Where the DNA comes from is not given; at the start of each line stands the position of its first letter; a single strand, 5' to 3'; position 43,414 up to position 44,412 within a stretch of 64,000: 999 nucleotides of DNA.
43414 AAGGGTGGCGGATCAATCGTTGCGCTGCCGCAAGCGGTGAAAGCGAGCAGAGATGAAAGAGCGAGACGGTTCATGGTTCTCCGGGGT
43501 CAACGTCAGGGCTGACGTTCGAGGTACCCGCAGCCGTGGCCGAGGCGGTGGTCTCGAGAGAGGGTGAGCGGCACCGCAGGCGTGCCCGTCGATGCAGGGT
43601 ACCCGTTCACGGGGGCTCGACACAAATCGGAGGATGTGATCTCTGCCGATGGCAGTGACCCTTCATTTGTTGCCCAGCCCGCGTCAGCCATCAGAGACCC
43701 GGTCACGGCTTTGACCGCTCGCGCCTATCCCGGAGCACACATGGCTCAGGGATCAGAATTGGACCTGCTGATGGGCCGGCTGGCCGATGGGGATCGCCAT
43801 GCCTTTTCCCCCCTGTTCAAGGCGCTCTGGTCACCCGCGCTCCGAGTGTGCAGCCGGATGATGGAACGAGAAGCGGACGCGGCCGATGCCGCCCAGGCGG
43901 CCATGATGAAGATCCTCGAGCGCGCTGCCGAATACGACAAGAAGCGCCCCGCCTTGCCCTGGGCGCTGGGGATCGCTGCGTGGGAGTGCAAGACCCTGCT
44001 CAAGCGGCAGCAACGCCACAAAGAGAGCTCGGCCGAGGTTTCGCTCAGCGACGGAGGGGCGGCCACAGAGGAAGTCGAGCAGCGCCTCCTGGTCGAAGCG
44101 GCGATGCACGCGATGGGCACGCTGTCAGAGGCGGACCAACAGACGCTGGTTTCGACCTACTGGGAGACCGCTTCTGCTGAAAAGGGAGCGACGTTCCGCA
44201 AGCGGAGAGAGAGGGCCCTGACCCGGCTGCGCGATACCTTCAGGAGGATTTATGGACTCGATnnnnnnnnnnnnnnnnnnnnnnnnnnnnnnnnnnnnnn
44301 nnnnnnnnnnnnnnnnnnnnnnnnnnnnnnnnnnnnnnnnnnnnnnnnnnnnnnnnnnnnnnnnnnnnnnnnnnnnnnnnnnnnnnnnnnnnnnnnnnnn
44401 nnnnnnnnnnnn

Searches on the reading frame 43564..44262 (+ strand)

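Call 59: search_protein_families(library=pfam, proteins=[window:43564-44262:+], max_evalue=0.0001)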
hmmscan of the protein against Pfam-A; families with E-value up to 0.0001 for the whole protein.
window:43564-44262:+ (233 aa): 1 family
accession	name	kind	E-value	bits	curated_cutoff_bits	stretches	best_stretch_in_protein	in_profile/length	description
PF04542.20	Sigma70_r2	-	2e-09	37.6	24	1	91-151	8-70/71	Sigma-70 region 2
